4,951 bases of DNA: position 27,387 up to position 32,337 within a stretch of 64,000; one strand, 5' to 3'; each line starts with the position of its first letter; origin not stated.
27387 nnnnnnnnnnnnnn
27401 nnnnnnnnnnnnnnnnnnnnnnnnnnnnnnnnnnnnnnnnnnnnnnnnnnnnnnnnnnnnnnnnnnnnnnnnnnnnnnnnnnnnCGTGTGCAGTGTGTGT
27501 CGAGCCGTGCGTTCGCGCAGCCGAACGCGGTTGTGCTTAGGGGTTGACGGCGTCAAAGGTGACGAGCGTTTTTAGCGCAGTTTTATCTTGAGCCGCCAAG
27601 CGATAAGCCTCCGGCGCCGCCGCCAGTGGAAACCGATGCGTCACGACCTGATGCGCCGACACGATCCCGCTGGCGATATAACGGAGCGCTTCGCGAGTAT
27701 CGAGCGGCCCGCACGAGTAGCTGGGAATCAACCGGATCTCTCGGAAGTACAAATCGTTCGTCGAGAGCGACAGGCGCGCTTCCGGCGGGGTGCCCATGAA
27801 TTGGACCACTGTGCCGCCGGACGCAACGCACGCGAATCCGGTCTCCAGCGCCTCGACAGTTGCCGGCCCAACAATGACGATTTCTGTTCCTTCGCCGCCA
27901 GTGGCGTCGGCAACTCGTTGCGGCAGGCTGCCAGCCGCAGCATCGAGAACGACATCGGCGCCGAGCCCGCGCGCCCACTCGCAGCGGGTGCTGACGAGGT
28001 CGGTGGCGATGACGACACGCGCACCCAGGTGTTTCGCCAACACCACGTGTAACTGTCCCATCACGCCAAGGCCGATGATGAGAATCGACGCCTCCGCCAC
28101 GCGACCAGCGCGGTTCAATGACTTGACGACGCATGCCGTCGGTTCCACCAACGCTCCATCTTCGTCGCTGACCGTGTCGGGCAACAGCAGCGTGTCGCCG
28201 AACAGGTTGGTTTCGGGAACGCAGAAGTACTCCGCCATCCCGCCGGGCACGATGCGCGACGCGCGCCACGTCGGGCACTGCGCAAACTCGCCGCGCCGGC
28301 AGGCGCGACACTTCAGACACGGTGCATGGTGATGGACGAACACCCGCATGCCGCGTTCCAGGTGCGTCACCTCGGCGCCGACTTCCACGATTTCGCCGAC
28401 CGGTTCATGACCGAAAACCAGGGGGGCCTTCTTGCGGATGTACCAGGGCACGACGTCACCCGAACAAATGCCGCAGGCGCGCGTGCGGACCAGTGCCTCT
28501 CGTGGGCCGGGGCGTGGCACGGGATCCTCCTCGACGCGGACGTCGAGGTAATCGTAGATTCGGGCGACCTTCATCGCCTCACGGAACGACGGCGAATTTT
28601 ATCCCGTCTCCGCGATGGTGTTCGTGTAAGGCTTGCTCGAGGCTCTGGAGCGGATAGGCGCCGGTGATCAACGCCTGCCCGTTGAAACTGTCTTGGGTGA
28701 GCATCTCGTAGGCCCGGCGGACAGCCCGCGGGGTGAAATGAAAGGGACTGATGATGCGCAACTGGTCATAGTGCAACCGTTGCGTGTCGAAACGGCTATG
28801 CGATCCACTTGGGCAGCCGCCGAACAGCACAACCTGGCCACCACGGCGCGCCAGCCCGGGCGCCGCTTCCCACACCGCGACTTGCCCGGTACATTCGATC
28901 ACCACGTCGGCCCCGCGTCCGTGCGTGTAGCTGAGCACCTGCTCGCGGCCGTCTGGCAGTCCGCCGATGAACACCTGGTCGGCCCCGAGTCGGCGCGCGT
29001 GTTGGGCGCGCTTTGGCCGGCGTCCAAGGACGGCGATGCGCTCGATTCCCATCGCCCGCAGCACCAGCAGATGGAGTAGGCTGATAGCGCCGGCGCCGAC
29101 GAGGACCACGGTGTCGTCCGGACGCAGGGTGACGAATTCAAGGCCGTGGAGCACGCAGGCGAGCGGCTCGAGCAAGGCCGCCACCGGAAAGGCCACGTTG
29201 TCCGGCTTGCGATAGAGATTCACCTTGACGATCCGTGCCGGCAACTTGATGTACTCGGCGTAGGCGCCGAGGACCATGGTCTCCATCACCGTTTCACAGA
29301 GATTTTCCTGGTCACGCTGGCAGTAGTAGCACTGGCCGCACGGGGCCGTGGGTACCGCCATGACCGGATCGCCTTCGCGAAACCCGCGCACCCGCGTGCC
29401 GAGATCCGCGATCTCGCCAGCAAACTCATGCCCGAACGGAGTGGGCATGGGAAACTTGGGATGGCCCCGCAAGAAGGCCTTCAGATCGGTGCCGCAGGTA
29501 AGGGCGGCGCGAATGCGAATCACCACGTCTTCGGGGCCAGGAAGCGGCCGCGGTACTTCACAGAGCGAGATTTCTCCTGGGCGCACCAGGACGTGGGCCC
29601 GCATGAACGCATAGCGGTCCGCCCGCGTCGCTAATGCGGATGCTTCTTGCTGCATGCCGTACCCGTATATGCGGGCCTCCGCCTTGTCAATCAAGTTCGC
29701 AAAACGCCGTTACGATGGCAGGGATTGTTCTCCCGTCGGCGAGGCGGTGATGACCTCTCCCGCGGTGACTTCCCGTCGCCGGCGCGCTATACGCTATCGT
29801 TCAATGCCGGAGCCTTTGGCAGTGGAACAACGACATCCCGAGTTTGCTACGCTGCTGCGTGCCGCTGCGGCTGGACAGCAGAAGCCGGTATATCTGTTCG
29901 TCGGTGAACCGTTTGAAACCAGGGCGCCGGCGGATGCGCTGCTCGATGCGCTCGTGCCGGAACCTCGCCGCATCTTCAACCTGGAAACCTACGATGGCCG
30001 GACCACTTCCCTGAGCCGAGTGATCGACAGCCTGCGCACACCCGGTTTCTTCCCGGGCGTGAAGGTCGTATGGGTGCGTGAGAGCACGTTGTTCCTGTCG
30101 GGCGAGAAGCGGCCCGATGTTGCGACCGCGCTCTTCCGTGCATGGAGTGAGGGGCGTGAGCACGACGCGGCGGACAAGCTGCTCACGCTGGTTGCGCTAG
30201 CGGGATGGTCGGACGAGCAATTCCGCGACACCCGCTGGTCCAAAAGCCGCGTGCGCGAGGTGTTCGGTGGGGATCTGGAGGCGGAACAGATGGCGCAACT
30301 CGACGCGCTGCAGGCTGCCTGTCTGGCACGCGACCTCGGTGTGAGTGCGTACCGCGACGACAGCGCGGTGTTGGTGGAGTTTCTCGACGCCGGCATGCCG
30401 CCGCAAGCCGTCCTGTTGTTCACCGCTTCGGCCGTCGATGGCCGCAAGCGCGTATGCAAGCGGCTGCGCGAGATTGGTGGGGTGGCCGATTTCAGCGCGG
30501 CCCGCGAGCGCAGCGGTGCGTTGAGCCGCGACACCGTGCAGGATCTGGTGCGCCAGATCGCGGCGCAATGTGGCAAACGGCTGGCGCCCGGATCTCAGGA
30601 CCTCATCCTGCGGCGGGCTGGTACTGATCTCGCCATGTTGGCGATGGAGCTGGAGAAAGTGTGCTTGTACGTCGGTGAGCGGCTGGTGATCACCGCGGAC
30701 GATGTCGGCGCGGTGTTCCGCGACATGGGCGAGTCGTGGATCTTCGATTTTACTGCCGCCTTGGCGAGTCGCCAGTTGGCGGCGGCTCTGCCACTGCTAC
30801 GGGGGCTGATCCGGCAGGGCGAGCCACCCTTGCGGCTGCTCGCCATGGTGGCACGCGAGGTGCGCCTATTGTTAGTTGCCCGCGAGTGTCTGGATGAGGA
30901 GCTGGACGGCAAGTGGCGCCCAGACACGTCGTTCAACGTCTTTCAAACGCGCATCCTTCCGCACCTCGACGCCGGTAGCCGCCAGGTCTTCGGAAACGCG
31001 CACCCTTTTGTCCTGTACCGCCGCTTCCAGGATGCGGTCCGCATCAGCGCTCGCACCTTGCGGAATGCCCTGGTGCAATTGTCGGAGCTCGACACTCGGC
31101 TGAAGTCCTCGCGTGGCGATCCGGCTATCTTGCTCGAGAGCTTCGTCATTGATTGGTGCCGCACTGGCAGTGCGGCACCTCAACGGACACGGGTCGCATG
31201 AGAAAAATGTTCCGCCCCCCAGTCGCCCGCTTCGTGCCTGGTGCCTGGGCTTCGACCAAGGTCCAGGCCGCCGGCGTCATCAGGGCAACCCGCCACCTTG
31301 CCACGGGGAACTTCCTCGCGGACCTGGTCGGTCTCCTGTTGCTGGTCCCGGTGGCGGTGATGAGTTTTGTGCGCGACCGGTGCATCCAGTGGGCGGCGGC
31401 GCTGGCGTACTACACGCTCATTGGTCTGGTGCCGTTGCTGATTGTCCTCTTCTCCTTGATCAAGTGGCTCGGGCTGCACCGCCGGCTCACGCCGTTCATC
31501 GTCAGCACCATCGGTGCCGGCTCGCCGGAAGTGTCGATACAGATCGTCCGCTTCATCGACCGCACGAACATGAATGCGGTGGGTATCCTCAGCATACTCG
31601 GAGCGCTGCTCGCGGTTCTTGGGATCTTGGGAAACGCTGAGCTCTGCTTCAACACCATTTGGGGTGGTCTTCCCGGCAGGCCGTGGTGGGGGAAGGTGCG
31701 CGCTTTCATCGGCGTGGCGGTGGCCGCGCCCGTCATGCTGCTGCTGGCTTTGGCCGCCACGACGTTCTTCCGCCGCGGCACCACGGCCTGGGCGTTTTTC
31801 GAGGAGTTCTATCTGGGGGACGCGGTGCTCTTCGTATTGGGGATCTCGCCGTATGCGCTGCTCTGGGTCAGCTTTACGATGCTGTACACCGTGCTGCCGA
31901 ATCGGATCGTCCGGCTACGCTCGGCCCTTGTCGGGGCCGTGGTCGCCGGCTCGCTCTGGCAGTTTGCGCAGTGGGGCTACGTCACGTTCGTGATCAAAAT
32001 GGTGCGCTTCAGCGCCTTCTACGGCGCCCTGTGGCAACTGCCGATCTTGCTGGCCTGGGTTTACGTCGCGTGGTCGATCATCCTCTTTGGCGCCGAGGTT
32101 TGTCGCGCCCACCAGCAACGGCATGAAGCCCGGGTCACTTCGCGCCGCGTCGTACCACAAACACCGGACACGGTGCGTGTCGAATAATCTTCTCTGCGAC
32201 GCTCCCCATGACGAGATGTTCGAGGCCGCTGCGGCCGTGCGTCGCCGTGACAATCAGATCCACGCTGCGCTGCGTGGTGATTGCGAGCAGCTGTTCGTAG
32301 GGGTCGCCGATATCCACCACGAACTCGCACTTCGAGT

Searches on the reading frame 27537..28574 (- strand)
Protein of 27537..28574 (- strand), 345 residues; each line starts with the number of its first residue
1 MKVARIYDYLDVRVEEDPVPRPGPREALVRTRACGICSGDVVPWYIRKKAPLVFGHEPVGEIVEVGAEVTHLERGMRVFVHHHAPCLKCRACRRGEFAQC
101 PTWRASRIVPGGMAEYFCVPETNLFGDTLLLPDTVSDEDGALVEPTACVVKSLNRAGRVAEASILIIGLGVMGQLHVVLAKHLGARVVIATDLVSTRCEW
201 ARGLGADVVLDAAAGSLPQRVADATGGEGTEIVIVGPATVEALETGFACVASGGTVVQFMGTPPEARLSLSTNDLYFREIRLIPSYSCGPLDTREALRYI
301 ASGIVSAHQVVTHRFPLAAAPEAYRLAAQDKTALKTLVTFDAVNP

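Call 53: search_protein_families(library=pfam, proteins=[window:27537-28574:-], max_evalue=0.0001)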
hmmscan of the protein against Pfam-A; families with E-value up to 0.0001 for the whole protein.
window:27537-28574:- (345 aa): 3 families
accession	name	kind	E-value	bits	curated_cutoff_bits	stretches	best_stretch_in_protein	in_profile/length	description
PF08240.17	ADH_N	-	2.6e-25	89.1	23.5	1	23-125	1-100/104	Alcohol dehydrogenase GroES-like domain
PF00107.32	ADH_zinc_N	-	5.6e-20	72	31.8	1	173-301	3-128/129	Zinc-binding dehydrogenase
PF13602.12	ADH_zinc_N_2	-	5.2e-06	27.9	27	1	184-332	2-128/134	Zinc-binding dehydrogenase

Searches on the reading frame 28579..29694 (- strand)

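Call 53: search_protein_families(library=pfam, proteins=[window:28579-29694:-], max_evalue=0.0001)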
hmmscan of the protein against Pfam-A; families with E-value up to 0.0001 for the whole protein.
window:28579-29694:- (371 aa): 3 families
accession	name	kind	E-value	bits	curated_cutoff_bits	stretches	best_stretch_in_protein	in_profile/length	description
PF08240.17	ADH_N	-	3.3e-25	88.8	23.5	1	53-155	1-98/104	Alcohol dehydrogenase GroES-like domain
PF00107.32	ADH_zinc_N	-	2.3e-19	70.1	31.8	1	204-332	2-127/129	Zinc-binding dehydrogenase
PF16912.11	Glu_dehyd_C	-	1.1e-11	45.1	34.9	1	171-369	3-209/211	Glucose dehydrogenase C-terminus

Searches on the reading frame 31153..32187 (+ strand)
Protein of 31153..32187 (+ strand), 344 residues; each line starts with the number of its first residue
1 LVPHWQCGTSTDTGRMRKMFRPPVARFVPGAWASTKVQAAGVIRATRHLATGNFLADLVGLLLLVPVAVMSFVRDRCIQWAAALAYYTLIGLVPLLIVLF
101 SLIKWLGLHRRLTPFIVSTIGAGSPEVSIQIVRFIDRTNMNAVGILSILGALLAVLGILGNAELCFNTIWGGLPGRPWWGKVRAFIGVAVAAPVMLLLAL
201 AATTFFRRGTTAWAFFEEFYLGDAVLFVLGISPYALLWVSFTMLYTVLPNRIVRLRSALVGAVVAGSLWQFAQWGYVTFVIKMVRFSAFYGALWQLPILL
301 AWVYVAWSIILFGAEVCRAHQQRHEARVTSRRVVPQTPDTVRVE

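Call 13: search_protein_families(library=pfam, proteins=[window:31153-32187:+], max_evalue=0.001)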
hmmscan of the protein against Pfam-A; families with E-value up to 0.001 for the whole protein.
window:31153-32187:+ (344 aa): 1 family
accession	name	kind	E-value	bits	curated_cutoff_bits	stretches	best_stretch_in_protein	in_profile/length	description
PF03631.20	Virul_fac_BrkB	-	2.7e-47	162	33.7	1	74-323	2-258/259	Virulence factor BrkB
